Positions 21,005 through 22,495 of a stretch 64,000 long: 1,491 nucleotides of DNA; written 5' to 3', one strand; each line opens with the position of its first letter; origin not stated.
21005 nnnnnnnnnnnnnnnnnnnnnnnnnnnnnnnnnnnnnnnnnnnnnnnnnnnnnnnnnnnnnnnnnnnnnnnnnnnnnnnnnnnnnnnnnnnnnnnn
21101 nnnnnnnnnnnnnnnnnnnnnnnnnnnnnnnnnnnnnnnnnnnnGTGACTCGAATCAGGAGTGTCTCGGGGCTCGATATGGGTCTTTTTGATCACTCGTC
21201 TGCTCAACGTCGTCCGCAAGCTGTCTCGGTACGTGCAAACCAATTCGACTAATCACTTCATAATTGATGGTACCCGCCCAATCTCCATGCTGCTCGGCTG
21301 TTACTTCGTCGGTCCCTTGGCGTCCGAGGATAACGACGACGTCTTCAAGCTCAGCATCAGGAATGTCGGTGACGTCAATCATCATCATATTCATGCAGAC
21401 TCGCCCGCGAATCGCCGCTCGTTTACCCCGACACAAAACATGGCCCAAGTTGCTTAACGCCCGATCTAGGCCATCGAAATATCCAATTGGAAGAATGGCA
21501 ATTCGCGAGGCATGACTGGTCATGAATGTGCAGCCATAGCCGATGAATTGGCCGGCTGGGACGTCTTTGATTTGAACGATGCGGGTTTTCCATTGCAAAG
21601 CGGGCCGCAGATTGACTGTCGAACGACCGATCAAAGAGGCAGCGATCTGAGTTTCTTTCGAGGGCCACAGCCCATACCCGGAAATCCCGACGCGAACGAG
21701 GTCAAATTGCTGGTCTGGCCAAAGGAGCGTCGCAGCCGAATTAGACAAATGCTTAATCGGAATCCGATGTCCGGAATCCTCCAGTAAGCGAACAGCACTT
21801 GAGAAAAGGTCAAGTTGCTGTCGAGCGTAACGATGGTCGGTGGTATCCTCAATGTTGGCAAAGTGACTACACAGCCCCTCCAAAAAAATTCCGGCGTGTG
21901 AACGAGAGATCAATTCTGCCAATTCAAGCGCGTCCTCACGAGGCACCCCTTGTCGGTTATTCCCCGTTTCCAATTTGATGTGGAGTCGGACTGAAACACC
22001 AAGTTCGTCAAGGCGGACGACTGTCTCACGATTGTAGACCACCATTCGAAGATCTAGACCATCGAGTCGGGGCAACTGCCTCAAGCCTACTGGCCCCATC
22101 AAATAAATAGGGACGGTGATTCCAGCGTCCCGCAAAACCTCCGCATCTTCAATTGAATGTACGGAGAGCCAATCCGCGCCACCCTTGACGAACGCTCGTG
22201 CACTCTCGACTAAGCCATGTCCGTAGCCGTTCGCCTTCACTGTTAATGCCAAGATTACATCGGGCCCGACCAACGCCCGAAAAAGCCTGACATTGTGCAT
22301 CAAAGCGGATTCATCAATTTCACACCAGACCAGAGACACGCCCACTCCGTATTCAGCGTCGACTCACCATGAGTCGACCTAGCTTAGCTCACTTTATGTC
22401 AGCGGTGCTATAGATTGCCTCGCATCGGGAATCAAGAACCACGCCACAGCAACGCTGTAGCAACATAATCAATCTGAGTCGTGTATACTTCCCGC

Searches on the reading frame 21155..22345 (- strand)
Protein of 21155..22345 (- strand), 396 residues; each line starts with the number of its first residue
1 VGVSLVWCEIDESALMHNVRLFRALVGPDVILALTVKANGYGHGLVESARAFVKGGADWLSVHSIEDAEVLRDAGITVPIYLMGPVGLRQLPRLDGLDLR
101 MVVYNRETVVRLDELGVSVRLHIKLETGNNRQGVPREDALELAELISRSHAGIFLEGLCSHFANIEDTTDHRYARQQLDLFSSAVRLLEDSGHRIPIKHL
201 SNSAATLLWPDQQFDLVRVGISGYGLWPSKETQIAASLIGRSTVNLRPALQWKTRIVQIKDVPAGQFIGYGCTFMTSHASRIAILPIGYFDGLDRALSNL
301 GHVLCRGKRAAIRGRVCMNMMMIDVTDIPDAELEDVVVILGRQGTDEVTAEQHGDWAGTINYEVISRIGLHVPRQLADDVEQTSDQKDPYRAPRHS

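Call 54: search_protein_families(library=pfam, proteins=[window:21155-22345:-], max_evalue=0.0001)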
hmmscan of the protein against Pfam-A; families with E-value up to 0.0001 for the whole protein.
window:21155-22345:- (396 aa): 2 families
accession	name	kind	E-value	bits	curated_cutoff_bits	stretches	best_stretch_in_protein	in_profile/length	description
PF01168.26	Ala_racemase_N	-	4.6e-54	183.9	24.1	1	10-226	1-218/220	Alanine racemase, N-terminal domain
PF00842.27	Ala_racemase_C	-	3.5e-44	149.9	25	1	249-375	1-126/127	Alanine racemase, C-terminal domain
